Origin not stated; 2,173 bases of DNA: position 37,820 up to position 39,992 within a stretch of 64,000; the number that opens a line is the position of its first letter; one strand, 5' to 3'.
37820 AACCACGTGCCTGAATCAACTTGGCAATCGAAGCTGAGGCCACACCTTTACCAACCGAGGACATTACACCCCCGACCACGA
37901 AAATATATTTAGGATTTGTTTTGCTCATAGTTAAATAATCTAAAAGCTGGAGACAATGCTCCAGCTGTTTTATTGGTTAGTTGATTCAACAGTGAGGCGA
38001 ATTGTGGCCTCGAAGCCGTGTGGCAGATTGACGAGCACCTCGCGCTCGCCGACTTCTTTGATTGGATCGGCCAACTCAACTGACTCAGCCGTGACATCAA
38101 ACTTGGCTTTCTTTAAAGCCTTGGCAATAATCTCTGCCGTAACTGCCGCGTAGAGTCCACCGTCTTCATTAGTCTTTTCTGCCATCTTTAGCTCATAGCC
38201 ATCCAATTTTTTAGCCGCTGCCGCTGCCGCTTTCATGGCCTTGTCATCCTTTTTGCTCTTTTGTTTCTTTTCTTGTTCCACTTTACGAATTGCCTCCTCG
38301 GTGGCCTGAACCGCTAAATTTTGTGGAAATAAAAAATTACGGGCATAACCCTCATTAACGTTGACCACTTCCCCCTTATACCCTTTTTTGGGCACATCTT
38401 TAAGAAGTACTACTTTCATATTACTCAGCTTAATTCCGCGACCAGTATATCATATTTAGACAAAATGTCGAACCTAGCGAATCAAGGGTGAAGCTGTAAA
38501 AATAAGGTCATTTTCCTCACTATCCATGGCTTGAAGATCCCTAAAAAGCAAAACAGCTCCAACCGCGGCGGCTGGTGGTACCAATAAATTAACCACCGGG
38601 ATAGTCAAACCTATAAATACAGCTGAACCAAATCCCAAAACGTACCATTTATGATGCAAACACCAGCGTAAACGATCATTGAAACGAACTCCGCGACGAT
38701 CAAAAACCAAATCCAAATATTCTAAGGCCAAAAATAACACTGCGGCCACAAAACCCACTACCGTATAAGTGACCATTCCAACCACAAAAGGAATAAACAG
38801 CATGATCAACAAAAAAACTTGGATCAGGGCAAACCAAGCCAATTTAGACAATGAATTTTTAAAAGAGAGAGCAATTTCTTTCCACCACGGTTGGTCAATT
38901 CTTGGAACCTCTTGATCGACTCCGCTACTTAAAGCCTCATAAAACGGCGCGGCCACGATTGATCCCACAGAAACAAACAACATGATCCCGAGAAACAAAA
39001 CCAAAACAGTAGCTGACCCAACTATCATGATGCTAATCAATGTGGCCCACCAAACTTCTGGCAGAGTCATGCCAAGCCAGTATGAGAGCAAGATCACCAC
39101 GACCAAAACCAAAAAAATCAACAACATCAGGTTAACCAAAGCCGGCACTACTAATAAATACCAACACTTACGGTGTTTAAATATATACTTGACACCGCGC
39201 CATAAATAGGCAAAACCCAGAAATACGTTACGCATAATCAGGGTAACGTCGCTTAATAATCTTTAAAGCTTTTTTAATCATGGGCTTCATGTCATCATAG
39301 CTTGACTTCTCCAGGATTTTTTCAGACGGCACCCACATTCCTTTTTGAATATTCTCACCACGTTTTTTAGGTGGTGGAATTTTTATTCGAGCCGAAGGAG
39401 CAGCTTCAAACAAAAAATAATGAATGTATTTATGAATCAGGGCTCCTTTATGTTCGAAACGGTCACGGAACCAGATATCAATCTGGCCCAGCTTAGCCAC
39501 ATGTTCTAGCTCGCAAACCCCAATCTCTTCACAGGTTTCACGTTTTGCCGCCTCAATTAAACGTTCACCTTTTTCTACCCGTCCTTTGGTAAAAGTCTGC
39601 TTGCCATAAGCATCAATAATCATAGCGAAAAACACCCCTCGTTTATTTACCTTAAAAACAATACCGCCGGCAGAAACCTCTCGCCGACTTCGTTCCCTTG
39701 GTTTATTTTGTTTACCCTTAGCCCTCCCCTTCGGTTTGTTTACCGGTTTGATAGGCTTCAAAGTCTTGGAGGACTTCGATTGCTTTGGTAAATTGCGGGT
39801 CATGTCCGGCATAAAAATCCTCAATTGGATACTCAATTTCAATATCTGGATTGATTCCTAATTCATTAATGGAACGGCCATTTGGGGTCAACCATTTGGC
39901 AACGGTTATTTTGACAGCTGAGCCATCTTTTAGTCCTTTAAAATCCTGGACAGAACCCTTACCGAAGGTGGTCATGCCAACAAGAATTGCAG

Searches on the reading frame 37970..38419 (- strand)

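Call 66: search_protein_families(library=pfam, proteins=[window:37970-38419:-], max_evalue=0.001)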
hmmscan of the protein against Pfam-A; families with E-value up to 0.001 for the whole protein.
window:37970-38419:- (149 aa): 2 families
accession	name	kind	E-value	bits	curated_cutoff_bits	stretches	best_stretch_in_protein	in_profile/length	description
PF01281.25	Ribosomal_L9_N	-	6.4e-23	80.5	20.7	1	1-46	1-46/47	Ribosomal protein L9, N-terminal domain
PF03948.19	Ribosomal_L9_C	-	5.4e-18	65.7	23.2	1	64-145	2-85/86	Ribosomal protein L9, C-terminal domain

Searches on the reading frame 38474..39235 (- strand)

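Call 79: search_protein_families(library=pfam, proteins=[window:38474-39235:-], max_evalue=0.000001)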
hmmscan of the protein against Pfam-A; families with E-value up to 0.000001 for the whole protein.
window:38474-39235:- (253 aa): 1 family
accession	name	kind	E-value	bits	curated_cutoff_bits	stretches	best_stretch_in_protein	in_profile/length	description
PF07264.17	EI24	-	1.7e-31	110.4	32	1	10-220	1-199/199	Sulfate transporter CysZ/Etoposide-induced protein 2.4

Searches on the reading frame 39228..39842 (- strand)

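Call 79: search_protein_families(library=pfam, proteins=[window:39228-39842:-], max_evalue=0.000001)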
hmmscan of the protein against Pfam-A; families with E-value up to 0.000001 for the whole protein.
window:39228-39842:- (204 aa): 1 family
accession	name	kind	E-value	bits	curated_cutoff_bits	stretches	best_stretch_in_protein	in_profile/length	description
PF00293.34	NUDIX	-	5.1e-13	49.6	21.1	1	61-190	9-132/134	NUDIX domain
